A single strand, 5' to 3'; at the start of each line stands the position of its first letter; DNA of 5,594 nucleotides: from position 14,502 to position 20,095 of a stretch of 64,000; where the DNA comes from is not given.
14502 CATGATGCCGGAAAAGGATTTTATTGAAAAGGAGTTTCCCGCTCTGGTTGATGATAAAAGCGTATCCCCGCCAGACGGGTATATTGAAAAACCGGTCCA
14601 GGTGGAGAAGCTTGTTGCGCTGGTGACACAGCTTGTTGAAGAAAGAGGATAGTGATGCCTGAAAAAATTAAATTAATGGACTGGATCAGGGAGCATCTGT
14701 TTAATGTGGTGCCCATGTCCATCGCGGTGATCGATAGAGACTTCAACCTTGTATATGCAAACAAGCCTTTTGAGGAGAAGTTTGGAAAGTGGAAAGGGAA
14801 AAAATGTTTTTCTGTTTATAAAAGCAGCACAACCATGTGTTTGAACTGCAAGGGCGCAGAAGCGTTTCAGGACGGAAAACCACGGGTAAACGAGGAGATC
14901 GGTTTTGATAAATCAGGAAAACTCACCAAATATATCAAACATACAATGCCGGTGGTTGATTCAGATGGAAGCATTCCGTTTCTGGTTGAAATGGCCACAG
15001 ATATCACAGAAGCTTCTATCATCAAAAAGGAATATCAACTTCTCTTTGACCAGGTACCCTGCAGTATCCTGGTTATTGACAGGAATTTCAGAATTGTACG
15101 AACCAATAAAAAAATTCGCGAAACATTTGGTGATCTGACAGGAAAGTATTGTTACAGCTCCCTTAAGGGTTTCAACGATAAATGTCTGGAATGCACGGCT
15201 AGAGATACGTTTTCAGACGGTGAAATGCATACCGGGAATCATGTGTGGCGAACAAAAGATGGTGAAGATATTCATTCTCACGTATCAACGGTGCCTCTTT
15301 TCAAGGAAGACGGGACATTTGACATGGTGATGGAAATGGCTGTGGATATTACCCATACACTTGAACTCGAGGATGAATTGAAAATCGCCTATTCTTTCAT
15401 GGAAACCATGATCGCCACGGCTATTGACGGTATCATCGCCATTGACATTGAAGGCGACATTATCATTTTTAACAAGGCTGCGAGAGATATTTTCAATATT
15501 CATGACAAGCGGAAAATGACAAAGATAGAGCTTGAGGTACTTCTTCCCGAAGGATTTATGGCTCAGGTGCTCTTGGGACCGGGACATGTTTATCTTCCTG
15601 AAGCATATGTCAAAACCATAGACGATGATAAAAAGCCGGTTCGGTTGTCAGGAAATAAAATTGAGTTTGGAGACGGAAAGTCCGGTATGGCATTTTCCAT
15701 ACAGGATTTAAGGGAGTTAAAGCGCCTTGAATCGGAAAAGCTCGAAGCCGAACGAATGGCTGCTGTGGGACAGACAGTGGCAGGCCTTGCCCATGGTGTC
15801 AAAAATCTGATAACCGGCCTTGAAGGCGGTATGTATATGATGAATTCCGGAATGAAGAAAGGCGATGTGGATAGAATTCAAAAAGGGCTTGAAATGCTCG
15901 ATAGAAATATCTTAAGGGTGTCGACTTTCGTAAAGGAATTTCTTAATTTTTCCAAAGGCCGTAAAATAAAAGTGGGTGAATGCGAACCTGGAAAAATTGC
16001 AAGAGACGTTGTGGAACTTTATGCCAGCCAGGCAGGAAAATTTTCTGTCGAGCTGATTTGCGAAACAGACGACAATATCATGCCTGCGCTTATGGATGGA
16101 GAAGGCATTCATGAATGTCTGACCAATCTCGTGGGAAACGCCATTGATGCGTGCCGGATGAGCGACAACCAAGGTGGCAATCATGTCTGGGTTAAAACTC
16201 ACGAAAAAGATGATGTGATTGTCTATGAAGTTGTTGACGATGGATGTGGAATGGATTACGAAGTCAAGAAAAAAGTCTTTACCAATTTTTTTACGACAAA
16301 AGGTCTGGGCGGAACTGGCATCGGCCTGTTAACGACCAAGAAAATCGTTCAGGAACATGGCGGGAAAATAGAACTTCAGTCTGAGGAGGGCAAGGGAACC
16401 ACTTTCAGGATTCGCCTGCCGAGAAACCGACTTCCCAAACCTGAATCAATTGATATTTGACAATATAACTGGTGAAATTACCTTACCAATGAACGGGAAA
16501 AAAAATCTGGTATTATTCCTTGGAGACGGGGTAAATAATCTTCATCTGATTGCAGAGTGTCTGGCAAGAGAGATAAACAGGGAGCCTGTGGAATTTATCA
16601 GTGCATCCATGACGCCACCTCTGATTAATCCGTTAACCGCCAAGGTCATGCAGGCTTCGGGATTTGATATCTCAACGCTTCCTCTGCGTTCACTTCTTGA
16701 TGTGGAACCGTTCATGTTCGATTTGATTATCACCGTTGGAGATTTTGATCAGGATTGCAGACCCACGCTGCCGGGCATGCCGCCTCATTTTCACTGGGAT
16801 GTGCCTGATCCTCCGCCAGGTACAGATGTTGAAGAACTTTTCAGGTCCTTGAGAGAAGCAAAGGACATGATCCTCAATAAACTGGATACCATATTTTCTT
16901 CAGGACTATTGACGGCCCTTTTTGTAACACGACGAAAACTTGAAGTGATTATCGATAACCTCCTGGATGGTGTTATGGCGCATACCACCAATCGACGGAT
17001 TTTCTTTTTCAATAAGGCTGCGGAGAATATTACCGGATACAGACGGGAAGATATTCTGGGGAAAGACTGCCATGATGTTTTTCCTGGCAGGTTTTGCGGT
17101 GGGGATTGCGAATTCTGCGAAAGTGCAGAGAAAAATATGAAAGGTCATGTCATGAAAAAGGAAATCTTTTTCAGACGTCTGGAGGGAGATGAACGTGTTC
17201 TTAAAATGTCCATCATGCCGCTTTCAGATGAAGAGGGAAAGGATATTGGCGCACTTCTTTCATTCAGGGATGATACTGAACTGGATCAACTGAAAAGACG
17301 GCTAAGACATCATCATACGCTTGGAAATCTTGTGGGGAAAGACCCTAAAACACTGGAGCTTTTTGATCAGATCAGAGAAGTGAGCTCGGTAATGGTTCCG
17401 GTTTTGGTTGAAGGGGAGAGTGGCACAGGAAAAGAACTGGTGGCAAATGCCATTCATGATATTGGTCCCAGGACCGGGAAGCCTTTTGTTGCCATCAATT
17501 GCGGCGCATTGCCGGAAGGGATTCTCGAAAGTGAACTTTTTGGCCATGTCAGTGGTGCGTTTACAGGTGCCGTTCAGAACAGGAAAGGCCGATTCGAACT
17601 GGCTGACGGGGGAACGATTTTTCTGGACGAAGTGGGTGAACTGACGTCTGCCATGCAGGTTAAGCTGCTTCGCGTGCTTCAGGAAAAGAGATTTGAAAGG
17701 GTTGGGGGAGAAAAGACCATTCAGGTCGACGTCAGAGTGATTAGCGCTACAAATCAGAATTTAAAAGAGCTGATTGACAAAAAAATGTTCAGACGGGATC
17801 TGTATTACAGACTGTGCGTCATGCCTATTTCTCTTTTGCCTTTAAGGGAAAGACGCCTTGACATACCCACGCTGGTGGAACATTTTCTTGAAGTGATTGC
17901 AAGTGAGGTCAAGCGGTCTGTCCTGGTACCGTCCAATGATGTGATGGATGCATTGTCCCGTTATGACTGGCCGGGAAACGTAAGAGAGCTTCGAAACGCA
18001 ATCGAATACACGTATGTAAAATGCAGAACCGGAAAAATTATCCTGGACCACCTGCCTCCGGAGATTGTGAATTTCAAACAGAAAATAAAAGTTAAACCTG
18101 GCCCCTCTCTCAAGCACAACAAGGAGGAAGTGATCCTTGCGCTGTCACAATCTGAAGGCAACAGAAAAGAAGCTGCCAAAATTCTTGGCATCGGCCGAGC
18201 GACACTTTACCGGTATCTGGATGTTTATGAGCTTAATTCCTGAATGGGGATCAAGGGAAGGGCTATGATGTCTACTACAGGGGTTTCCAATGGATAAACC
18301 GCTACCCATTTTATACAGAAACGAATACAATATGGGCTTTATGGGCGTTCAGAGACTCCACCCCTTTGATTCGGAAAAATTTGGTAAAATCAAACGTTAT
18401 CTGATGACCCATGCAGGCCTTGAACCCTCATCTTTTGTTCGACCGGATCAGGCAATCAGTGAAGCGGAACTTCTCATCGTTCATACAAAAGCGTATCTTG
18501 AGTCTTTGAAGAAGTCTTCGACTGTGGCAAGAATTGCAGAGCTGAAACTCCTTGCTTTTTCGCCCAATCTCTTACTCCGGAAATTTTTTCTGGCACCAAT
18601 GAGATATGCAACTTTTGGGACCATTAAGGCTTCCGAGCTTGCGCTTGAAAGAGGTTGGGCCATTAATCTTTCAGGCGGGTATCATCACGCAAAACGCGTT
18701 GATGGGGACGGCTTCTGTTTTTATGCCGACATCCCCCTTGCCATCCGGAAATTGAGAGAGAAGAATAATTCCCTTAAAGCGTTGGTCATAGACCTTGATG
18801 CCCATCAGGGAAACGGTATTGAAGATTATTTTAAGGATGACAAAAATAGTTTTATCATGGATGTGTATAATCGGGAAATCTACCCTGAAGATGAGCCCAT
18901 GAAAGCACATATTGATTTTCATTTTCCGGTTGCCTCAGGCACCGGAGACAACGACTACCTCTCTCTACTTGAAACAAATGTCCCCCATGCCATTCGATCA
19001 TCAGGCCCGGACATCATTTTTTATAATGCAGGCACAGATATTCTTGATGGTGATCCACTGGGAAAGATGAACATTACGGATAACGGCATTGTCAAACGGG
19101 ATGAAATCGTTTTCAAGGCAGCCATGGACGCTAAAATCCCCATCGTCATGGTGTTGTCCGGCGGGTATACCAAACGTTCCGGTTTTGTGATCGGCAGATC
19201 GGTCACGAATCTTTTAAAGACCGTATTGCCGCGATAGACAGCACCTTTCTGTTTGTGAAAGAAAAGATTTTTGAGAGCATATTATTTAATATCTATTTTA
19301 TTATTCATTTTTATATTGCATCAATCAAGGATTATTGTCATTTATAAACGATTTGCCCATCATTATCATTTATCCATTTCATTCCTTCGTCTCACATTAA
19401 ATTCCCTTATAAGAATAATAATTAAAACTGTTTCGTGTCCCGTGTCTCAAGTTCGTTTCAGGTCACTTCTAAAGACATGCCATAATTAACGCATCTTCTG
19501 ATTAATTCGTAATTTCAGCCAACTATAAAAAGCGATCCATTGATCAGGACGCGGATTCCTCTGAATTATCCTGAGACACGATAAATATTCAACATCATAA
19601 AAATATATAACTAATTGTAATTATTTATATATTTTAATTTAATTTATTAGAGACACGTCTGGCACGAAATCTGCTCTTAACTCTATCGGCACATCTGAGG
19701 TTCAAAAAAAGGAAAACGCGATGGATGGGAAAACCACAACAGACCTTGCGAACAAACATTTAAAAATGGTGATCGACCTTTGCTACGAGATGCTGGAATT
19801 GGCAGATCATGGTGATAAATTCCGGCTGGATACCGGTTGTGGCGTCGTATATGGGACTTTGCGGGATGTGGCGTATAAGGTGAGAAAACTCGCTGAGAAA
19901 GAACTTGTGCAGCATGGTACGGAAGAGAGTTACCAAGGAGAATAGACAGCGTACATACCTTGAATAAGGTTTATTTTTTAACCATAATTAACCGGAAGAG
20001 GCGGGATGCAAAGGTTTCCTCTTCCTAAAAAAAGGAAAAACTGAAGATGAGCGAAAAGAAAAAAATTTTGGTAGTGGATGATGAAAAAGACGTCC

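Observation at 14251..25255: An 11-kb signalling island built around a DsrMK-like module and placed directly upstream of rnfCDGEAB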

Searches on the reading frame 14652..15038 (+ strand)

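Call 40: search_protein_families(library=pfam, proteins=[window:14652-15038:+], max_evalue=10)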
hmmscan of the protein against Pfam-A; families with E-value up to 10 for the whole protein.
seq(129 aa): 4 families
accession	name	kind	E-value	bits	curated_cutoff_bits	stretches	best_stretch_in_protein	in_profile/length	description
PF08448.16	PAS_4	-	1e-09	39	23.1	1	17-121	1-108/110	PAS fold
PF13426.13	PAS_9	-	1.6e-05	25.6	27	1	22-120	2-103/103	PAS domain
PF13188.13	PAS_8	-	0.00011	22.4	21.8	1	15-46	5-37/65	PAS domain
PF00989.32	PAS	-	0.23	11.9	22.6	1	15-107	5-102/113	PAS fold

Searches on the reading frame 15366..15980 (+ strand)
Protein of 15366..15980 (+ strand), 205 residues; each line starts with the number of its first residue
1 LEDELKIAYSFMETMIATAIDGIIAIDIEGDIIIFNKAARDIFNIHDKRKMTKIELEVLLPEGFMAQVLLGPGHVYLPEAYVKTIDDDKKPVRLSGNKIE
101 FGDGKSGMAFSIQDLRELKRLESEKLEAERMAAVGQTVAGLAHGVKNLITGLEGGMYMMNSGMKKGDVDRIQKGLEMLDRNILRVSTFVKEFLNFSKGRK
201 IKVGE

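Call 40: search_protein_families(library=pfam, proteins=[window:15366-15980:+], max_evalue=10)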
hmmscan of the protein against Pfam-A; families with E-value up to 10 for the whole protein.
seq(205 aa): 3 families
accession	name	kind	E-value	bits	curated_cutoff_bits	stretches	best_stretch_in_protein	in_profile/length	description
PF00989.32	PAS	-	2e-06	28.2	22.6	1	11-61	2-52/113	PAS fold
PF00512.31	HisKA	-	0.013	15.9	26.9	1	135-198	3-63/66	His Kinase A (phospho-acceptor) domain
PF13188.13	PAS_8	-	0.018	15.4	21.8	1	12-60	3-51/65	PAS domain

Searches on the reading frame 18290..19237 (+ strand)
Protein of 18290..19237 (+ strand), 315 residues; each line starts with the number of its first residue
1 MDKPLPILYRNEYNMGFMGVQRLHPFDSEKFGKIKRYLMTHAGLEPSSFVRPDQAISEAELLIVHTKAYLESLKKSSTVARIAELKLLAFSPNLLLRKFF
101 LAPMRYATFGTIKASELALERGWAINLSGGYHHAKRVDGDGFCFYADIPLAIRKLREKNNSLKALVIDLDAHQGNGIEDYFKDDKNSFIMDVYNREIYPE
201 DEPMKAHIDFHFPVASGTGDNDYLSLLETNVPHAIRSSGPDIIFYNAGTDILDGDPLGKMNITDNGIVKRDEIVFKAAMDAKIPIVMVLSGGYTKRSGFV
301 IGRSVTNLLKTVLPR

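Call 3: search_protein_families(library=pfam, proteins=[window:18290-19237:+], max_evalue=0.01)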
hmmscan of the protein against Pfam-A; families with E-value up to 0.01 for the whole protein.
window:18290-19237:+ (315 aa): 1 family
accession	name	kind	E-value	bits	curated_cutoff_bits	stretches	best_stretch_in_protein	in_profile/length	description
PF00850.24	Hist_deacetyl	-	1.1e-55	189.6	27.9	1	24-297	1-286/298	Histone deacetylase domain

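Call 19: search_protein_families(library=ncbifam, proteins=[window:18290-19237:+], max_evalue=0.01)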
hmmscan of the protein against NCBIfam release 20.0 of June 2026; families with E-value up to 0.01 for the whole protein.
window:18290-19237:+ (315 aa): 0 families

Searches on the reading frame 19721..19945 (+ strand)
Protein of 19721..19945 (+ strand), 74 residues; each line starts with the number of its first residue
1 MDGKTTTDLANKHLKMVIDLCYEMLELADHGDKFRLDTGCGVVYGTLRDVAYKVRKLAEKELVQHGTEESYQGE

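Call 3: search_protein_families(library=pfam, proteins=[window:19721-19945:+], max_evalue=0.01)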
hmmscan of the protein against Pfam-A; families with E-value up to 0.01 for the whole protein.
window:19721-19945:+ (74 aa): 0 families

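Call 19: search_protein_families(library=ncbifam, proteins=[window:19721-19945:+], max_evalue=0.01)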
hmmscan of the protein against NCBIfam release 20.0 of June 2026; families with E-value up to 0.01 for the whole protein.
window:19721-19945:+ (74 aa): 0 families

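Call 40: search_protein_families(library=pfam, proteins=[window:19721-19942:+], max_evalue=10)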
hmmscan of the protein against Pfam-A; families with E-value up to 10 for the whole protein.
seq(74 aa): 0 families

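Call 65: find_homologous_proteins(query=window:19721-19945:+, max_evalue=0.001)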
Query window:19721-19945:+ (74 aa): 85 proteins with E <= 0.001 among 85 candidates.
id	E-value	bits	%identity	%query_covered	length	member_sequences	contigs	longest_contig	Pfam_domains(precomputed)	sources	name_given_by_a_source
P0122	3.8e-37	143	93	96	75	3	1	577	-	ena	-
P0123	8.1e-32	126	100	80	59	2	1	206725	-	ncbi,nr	ncbi:MAG: hypothetical protein KJ737_26150 [Proteobacteria bacterium]|nr:hypothetical protein [Pseud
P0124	2.1e-24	102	64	100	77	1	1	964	-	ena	-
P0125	2.7e-24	102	64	100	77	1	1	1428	-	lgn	-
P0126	3.2e-24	102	64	100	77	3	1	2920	-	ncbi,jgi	jgi:hypothetical protein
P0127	3.7e-24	101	67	91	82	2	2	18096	-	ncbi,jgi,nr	ncbi:MAG: hypothetical protein JRI91_02295 [Deltaproteobacteria bacterium]|nr:hypothetical protein [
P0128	6.0e-24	101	64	100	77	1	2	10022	-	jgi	-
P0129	8.4e-24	100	64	93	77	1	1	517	-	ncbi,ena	-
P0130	1.0e-23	100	66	100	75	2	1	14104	-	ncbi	-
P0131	1.2e-23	100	68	99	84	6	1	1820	-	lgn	-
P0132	1.2e-23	100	67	89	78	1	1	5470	-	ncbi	-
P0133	2.0e-23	99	69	88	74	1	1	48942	-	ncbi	ncbi:MAG: hypothetical protein R6X10_02880 [Desulfobacterales bacterium]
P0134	5.1e-23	98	61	100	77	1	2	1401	-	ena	-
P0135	5.2e-23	98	79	76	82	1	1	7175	-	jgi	jgi:hypothetical protein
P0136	1.1e-22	97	76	84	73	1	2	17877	-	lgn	-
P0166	7.8e-21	91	63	88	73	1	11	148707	-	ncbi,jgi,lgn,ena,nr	ncbi:MAG: hypothetical protein HN737_09970 [Desulfobacterales bacterium]|jgi:hypothetical protein|nr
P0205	2.7e-15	73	69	73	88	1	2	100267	-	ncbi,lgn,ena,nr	ncbi:MAG: hypothetical protein HZB23_08440 [Deltaproteobacteria bacterium]|nr:hypothetical protein [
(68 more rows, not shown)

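Call 67: find_encoding_contigs(protein=P0205, flank=8000, max_places=1)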
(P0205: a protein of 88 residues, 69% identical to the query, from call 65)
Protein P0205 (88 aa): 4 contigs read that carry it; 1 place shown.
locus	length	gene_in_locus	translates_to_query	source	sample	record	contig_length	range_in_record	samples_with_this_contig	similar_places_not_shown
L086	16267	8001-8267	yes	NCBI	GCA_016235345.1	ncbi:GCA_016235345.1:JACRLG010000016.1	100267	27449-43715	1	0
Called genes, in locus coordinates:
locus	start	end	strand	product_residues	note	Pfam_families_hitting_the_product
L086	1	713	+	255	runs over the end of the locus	-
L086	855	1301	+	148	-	PF00582:Usp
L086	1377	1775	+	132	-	-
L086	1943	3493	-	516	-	PF00370:FGGY_N, PF02782:FGGY_C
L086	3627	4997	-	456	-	PF00989:PAS, PF08448:PAS_4 (weak), PF13188:PAS_8 (weak), PF13426:PAS_9, PF00158:Sigma54_activat, PF14532:Sigma54_activ_2, PF07728:AAA_5, PF25601:AAA_lid_14, +1 more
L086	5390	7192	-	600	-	PF00989:PAS (faint), PF08448:PAS_4 (weak), PF13188:PAS_8 (faint), PF13426:PAS_9 (faint), PF08448:PAS_4, PF02518:HATPase_c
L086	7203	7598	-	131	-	PF00072:Response_reg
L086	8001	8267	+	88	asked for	-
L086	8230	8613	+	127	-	PF00072:Response_reg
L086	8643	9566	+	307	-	PF02665:Nitrate_red_gam (weak)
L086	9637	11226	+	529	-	PF13183:Fer4_8, PF02754:CCG (weak)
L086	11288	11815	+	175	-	PF00072:Response_reg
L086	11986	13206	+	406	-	PF00072:Response_reg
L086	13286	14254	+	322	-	-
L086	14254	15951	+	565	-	PF13431:TPR_17 (faint), PF00657:Lipase_GDSL (faint), PF13472:Lipase_GDSL_2, PF13428:TPR_14 (faint)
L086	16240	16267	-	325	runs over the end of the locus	PF00781:DAGK_cat, PF00609:DAGK_acc, PF19279:YegS_C (weak)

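Call 68: find_encoding_contigs(protein=P0166, flank=8000, max_places=1)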
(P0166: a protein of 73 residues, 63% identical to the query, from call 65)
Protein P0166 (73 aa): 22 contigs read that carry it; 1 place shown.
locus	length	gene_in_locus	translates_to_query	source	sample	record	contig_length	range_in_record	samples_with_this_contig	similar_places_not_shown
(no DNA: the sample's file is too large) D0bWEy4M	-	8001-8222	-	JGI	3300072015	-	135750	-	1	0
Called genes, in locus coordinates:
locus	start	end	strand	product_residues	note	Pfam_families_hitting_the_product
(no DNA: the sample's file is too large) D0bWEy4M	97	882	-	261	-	PF09674:DUF2400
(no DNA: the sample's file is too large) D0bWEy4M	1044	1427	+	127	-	PF00072:Response_reg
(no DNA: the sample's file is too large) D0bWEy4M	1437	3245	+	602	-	PF00989:PAS (faint), PF08448:PAS_4, PF13188:PAS_8 (faint), PF13426:PAS_9 (weak), PF08448:PAS_4, PF02518:HATPase_c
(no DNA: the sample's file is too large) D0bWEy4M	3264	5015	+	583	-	PF00989:PAS, PF13188:PAS_8 (weak), PF13426:PAS_9, PF00158:Sigma54_activat, PF14532:Sigma54_activ_2, PF07728:AAA_5 (weak), PF25601:AAA_lid_14, PF02954:HTH_8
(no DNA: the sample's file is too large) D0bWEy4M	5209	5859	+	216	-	PF02665:Nitrate_red_gam (faint)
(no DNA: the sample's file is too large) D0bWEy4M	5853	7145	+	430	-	PF13183:Fer4_8, PF13534:Fer4_17, PF02754:CCG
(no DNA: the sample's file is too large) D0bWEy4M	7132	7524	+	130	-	PF02085:Cytochrom_CIII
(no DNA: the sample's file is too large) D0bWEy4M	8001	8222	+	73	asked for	-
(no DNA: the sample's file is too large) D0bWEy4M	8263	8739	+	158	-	PF00072:Response_reg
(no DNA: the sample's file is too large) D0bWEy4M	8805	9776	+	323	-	-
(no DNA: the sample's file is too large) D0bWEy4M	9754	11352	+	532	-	PF13183:Fer4_8, PF02754:CCG (weak)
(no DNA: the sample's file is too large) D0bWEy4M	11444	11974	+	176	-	PF00072:Response_reg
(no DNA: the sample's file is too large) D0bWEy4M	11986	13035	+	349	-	PF13426:PAS_9 (faint), PF02518:HATPase_c, PF14501:HATPase_c_5 (weak)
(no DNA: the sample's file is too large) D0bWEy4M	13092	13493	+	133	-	PF00072:Response_reg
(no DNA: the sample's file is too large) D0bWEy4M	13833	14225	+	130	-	PF12840:HTH_20 (weak), PF01022:HTH_5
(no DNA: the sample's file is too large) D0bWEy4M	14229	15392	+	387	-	PF03773:ArsP_1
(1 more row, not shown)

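Call 72: predict_structure(alignment_id=A3)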
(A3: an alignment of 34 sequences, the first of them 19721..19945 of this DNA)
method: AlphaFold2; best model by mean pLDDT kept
length: 74 residues; sequences in the alignment: 34
mean_pLDDT: 88.3   pTM: 0.72
mean pLDDT of the five models: 88.3, 86.9, 86.8, 85.7, 80.0
residues with pLDDT >= 90: 54; 70-90: 9; 50-70: 10; < 50: 1
segments of 3 or more residues with pLDDT < 50: none
pLDDT, mean of each block of 10 residues (from residue 1): 73 97 98 92 97 98 79 50
secondary structure, 60 per line:
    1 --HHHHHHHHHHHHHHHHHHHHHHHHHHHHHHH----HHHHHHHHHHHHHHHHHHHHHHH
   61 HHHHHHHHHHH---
elements in order: H3-33 H38-71

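Call 74: fold_search(model_id=the predicted structure, library=pdb)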
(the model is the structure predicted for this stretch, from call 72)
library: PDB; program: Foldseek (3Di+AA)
matches with E <= 10: 368; with E <= 0.001: 0
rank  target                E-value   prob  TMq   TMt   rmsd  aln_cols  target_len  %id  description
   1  3zx6_A                4.0e-01  0.99  0.78  0.20   1.7        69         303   16  Structure of Hamp(AF1503)-Tsr fusion - Hamp (A291V) mutant (released 2012-02-29)
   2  3txq_A                5.5e-01  0.96  0.71  0.62   2.4        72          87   14  Crystal Structure of phage 44RR small terminase gp16 (released 2011-12-28)
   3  3txs_C                9.8e-01  0.89  0.70  0.59   2.5        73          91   14  Crystal Structure of phage 44RR small terminase gp16 (released 2011-12-28)
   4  9clb_F                1.0e+00  0.77  0.62  0.43   4.3        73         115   23  Crystal structure of Bak bound to the inhibitory aBAK (released 2025-07-16)
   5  2ic9_A                1.2e+00  0.89  0.71  0.71   2.2        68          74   12  The Coiled-coil Domain (residues 1-93) Structure of the Sin Nombre Virus Nucleocapsid Protein (released 2007-02-27)
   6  3txs_B                1.2e+00  0.85  0.70  0.60   2.7        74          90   15  Crystal Structure of phage 44RR small terminase gp16 (released 2011-12-28)
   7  6lqo_I                1.2e+00  0.60  0.58  0.51   3.6        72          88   10  EBV tegument protein BBRF2/BSRF1 complex (released 2020-10-07)
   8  6dma_D                1.2e+00  0.30  0.41  0.44   5.6        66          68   18  DHD15_closed (released 2018-12-19)
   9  3txs_A                1.3e+00  0.84  0.70  0.60   2.5        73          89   14  Crystal Structure of phage 44RR small terminase gp16 (released 2011-12-28)
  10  9a72_A                1.3e+00  0.38  0.47  0.15   5.4        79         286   10  Integrative model of YFMS-CHEW by crosslinking MS and deep learning (released 2024-09-18)
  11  6lqo_J                1.3e+00  0.92  0.78  0.64   1.9        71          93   13  EBV tegument protein BBRF2/BSRF1 complex (released 2020-10-07)
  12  5l8b_B                1.4e+00  0.90  0.75  0.64   3.9        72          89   11  Crystal structure of Rhodospirillum rubrum Rru_A0973 mutant E62A (released 2016-08-31)
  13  8eja_A                1.4e+00  0.69  0.63  0.45   3.6        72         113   22  Computational design of potent and selective inhibitors of Bak and Bax (released 2024-03-20)
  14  6nci_B                1.5e+00  0.92  0.49  0.19   1.1        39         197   20  Crystal structure of CDP-Chase: Vector data collection (released 2019-02-06)
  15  5n5e_A                1.5e+00  0.91  0.75  0.58   3.6        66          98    9  Crystal structure of encapsulated ferritin domain from Pyrococcus furiosus PFC_05175 (released 2018-01-24)
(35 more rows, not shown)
